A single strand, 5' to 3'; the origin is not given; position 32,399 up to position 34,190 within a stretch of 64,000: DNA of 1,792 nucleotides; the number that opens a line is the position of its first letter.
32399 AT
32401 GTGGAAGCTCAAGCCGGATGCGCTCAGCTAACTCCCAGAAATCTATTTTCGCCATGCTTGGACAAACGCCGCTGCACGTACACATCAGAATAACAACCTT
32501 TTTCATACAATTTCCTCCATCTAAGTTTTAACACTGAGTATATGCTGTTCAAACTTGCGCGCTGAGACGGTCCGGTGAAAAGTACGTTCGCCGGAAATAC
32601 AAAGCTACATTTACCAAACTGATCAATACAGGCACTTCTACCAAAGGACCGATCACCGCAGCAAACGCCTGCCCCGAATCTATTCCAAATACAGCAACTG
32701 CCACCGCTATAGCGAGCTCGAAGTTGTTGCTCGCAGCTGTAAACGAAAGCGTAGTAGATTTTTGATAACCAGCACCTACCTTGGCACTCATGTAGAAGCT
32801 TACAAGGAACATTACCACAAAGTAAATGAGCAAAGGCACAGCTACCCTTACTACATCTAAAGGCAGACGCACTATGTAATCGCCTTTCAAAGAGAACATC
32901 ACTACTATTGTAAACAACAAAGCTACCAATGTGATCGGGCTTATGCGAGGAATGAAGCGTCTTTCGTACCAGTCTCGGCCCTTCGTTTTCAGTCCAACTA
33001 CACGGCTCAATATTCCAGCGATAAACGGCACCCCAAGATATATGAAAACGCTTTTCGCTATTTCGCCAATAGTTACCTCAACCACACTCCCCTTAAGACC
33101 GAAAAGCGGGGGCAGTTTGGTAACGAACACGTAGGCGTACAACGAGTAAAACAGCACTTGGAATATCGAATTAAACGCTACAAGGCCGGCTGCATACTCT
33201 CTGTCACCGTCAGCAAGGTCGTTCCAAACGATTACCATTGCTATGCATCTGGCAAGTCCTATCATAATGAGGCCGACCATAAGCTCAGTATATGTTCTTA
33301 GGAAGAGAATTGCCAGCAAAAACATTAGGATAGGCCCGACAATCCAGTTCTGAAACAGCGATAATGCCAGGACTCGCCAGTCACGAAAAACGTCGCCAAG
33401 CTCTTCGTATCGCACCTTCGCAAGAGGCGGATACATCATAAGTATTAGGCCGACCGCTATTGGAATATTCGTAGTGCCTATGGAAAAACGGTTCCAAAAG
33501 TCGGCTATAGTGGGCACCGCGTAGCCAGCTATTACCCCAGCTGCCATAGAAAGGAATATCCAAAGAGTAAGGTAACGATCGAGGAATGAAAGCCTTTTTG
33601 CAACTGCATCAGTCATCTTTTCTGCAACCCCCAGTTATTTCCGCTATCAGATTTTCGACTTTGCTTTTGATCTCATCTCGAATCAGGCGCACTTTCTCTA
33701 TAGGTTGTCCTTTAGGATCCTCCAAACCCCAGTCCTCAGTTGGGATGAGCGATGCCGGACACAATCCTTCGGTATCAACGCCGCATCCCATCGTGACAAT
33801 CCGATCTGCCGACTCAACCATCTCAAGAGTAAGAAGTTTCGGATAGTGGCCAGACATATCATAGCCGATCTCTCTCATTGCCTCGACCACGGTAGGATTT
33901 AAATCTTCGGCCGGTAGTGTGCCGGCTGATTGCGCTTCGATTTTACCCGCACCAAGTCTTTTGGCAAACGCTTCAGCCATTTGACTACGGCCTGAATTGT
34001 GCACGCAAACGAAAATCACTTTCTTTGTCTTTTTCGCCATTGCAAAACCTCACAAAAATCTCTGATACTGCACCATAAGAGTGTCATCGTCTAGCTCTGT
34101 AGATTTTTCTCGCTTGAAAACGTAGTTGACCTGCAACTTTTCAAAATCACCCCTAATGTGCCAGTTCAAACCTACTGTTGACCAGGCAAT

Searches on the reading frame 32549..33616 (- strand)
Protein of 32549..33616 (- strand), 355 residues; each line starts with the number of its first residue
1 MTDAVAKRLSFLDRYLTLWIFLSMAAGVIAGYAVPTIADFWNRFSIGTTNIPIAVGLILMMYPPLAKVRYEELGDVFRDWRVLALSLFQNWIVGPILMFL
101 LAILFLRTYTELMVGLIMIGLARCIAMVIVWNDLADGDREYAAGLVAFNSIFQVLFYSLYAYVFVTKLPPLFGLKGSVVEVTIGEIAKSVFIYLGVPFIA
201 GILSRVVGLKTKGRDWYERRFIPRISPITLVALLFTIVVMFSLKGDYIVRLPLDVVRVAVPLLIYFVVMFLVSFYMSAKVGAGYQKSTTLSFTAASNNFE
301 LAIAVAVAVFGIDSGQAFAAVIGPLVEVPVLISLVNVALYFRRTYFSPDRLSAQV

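Call 5: search_protein_families(library=pfam, proteins=[window:32549-33616:-], max_evalue=0.01)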
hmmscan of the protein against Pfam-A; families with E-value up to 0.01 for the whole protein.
window:32549-33616:- (355 aa): 1 family
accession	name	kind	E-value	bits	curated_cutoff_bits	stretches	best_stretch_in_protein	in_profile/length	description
PF01758.21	SBF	-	4.7e-63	212.8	24.3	1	55-250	2-190/191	Sodium Bile acid symporter family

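Call 6: search_protein_families(library=ncbifam, proteins=[window:32549-33616:-], max_evalue=0.01)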
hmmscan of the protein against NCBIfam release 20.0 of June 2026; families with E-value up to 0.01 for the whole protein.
window:32549-33616:- (355 aa): 2 families
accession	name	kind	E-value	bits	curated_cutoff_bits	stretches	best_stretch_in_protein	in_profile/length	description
TIGR00832.1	acr3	equivalog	1.8e-138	461.3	282.8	1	9-338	1-327/327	ACR3 family arsenite efflux transporter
TIGR00841.1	bass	subfamily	2.1e-06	27.2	326.3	1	55-346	41-309/321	bile acid:sodium symporter family transporter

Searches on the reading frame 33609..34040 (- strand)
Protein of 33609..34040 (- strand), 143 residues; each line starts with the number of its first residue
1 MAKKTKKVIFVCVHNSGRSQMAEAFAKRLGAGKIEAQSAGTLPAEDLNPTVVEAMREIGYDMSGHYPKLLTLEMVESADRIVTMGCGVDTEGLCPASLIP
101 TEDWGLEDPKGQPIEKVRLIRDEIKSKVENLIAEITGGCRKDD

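Call 5: search_protein_families(library=pfam, proteins=[window:33609-34040:-], max_evalue=0.01)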
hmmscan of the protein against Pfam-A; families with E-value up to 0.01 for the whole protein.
window:33609-34040:- (143 aa): 1 family
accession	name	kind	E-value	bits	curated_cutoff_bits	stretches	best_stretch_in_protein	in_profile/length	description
PF01451.26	LMWPc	-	9.1e-24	84.7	23.2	1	8-131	1-143/144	Low molecular weight phosphotyrosine protein phosphatase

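Call 6: search_protein_families(library=ncbifam, proteins=[window:33609-34040:-], max_evalue=0.01)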
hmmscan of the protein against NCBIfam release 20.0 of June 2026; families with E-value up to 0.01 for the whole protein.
window:33609-34040:- (143 aa): 5 families
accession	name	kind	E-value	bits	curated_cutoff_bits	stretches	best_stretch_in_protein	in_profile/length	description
TIGR02689.1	ars_reduc_gluta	equivalog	2.4e-30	105.3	157.6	1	6-132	1-126/126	arsenate reductase, glutathione/glutaredoxin type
NF010053.0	PRK13530.1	subfamily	6.7e-25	88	215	1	5-131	3-128/133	arsenate reductase (thioredoxin)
TIGR02691.1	arsC_pI258_fam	equivalog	4.1e-22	78.8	174.3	1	8-131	1-129/129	arsenate reductase (thioredoxin)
NF008486.0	PRK11391.1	equivalog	0.00081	19.9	247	1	4-85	5-87/148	phosphotyrosine-protein phosphatase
NF007520.0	PRK10126.1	equivalog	0.001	19.5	243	1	6-85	3-83/147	low molecular weight protein-tyrosine-phosphatase Wzb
